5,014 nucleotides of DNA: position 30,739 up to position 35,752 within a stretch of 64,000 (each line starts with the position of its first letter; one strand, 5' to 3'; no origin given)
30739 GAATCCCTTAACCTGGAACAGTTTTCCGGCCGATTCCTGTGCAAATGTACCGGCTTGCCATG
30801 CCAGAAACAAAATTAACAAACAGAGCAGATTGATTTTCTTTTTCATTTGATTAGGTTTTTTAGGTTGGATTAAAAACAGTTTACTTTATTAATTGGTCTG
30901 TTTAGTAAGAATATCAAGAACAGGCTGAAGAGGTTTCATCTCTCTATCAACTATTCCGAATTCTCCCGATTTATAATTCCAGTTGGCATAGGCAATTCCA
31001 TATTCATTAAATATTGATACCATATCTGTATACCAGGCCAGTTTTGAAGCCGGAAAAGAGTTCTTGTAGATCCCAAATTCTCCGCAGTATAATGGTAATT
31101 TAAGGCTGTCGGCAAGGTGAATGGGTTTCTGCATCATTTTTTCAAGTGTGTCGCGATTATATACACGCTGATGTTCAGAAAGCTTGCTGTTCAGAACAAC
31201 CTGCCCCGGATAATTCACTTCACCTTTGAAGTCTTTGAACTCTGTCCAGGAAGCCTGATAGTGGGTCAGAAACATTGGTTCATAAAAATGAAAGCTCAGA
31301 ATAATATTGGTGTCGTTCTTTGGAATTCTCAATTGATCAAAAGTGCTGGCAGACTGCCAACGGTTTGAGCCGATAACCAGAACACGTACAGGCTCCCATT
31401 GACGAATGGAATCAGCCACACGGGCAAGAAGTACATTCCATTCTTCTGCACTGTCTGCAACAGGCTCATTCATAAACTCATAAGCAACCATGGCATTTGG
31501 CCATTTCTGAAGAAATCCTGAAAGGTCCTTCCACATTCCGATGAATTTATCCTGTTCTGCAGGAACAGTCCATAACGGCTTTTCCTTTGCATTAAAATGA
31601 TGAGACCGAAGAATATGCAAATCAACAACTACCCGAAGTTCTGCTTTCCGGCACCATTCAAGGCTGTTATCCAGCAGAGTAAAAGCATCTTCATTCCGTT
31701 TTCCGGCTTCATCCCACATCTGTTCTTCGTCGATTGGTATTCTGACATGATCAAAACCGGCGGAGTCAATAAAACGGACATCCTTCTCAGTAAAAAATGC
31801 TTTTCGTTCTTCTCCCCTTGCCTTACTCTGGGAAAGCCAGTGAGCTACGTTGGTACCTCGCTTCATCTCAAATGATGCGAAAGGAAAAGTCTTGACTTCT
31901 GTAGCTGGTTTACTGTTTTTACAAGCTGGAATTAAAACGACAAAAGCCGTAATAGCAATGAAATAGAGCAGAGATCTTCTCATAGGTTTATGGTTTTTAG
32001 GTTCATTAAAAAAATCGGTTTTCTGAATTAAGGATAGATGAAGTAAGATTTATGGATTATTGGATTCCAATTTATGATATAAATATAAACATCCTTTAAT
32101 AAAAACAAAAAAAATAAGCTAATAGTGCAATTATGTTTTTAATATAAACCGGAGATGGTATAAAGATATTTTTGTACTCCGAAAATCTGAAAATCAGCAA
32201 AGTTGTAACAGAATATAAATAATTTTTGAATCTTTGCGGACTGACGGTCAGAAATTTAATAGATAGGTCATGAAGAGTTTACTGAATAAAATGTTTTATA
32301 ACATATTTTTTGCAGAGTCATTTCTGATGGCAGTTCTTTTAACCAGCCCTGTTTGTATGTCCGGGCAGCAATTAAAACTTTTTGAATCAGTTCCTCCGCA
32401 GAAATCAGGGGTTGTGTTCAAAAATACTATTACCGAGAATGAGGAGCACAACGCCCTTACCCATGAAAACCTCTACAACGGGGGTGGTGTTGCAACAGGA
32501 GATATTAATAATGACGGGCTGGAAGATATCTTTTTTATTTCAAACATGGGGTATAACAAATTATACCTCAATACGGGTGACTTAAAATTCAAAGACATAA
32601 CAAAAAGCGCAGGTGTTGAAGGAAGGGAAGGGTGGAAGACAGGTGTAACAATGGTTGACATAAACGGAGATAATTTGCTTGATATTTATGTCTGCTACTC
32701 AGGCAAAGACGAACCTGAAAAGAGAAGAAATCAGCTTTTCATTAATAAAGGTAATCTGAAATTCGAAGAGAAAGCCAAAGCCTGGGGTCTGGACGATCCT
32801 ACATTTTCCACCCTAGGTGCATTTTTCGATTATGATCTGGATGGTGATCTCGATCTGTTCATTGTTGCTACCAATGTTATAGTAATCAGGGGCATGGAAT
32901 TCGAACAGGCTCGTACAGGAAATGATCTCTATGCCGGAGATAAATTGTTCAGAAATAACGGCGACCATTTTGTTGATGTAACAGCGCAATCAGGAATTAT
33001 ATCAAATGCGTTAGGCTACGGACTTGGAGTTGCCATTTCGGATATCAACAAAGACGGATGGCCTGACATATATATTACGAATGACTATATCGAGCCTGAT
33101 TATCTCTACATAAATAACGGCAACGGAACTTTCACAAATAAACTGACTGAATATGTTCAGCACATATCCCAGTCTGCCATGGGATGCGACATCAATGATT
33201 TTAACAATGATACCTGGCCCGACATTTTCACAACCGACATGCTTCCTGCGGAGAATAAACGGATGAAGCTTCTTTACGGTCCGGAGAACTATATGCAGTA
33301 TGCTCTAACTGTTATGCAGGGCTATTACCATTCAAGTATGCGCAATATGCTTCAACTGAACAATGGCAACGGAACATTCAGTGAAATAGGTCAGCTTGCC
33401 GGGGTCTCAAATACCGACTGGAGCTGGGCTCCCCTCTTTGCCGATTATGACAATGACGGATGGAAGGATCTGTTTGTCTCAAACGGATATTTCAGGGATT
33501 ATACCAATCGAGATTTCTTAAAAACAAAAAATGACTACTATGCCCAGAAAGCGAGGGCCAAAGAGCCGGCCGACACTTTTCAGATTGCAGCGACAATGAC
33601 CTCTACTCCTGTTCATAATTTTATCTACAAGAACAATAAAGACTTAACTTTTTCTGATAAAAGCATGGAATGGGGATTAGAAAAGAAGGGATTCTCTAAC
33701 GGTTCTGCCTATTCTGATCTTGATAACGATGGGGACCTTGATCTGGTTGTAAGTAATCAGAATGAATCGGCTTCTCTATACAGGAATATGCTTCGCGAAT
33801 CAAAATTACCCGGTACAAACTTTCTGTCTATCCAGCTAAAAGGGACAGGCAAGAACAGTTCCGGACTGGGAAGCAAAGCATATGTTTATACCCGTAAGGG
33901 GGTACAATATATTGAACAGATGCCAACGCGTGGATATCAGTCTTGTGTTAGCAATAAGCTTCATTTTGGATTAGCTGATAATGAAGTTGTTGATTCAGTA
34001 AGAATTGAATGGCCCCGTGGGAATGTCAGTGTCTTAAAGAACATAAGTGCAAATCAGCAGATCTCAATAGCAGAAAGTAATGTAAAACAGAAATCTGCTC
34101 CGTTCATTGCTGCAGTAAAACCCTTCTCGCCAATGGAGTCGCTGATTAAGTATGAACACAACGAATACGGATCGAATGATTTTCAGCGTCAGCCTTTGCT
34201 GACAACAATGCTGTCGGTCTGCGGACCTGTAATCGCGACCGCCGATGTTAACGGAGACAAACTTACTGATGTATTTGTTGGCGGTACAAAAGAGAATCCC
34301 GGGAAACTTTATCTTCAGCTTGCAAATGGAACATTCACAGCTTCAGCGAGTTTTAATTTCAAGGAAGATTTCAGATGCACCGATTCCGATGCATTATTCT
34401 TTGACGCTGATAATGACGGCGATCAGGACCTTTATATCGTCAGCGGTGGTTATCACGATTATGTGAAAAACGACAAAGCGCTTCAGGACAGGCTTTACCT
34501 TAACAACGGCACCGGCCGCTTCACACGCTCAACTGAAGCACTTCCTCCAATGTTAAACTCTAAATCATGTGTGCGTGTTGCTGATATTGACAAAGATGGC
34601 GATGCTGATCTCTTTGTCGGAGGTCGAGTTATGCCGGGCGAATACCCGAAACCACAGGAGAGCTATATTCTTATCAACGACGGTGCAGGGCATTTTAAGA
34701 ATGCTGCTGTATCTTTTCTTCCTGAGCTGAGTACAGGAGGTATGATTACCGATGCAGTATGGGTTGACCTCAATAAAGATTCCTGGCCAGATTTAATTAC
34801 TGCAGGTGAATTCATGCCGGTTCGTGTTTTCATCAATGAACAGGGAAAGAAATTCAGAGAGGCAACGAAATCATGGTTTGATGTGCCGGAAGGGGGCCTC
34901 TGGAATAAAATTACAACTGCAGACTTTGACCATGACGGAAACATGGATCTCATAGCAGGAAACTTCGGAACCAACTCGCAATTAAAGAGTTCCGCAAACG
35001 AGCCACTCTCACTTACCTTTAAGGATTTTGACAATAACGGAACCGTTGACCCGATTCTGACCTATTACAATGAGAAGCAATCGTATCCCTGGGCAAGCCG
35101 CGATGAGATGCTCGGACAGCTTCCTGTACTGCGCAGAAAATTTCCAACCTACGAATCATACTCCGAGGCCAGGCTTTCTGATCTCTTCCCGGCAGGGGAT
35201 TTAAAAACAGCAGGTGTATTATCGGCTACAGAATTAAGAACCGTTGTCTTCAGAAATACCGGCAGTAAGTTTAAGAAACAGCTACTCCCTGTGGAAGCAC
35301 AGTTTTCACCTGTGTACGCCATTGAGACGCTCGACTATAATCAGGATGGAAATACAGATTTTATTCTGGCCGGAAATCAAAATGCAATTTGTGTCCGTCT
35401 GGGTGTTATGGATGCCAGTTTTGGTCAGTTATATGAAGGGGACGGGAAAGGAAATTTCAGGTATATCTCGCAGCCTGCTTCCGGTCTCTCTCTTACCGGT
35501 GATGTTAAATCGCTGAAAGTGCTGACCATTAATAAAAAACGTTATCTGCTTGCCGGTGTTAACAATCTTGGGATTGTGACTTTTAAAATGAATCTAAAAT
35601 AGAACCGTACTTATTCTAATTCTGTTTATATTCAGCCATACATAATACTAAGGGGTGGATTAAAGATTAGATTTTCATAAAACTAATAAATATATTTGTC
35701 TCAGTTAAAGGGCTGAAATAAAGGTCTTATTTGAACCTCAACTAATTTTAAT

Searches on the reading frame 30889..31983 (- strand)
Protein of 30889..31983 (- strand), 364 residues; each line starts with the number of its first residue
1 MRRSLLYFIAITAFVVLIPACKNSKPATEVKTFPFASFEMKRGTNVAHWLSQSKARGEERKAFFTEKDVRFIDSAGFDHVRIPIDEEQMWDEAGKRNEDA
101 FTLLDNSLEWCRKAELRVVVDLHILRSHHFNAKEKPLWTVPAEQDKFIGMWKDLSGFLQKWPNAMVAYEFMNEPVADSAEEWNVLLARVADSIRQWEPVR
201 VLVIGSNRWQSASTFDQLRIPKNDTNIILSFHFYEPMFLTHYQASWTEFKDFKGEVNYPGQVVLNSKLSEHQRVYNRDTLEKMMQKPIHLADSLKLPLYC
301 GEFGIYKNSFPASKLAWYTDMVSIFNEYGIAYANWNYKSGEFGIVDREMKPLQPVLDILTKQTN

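Call 64: search_protein_families(library=pfam, proteins=[window:30889-31983:-], max_evalue=0.00001)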
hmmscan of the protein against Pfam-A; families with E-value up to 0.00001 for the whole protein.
window:30889-31983:- (364 aa): 1 family
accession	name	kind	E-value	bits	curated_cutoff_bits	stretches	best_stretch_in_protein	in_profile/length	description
PF00150.24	Cellulase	-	3.5e-33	115.7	23.5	1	65-339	23-270/272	Cellulase (glycosyl hydrolase family 5)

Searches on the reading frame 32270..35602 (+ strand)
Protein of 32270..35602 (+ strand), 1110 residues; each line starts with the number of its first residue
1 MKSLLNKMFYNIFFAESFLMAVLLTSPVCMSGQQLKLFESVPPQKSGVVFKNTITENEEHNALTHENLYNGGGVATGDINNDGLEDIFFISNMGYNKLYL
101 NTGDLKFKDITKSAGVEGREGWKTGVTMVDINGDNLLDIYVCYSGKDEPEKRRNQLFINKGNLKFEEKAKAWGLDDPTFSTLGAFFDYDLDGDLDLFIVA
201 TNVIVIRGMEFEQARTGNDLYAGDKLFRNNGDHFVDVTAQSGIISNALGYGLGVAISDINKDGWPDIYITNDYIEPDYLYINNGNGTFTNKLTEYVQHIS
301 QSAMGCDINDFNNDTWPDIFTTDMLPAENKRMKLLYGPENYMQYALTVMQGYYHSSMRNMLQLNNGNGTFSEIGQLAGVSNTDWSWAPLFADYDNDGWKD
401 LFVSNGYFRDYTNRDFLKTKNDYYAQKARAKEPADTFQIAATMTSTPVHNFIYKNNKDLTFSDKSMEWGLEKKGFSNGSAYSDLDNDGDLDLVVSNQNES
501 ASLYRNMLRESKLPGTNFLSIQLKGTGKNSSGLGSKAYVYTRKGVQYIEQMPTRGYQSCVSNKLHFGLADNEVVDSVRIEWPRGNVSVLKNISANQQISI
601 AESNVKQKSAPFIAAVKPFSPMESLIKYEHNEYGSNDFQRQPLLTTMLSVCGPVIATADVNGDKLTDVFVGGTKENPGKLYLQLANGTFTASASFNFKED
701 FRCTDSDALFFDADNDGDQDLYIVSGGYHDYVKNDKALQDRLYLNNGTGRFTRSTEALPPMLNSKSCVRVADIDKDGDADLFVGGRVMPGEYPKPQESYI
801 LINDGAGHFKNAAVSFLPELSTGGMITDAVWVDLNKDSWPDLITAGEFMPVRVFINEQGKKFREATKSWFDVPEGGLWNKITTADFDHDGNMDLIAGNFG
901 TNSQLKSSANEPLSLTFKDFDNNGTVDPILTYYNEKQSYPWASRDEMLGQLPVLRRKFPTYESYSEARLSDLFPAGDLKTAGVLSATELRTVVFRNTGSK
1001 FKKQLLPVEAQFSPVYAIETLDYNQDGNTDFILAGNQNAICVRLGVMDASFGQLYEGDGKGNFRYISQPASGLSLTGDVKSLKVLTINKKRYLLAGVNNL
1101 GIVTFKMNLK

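Call 64: search_protein_families(library=pfam, proteins=[window:32270-35602:+], max_evalue=0.00001)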
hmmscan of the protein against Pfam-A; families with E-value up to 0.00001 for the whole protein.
window:32270-35602:+ (1110 aa): 3 families
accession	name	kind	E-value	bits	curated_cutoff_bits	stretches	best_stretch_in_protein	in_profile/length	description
PF13517.12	FG-GAP_3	-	1.2e-84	279.3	26.9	6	78-141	1-61/61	FG-GAP-like repeat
PF01839.29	FG-GAP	-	4.7e-26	90.6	22.1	0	479-499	6-25/37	FG-GAP repeat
PF07593.17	UnbV_ASPIC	-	6.6e-20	71.2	23.4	1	532-598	1-67/68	ASPIC and UnbV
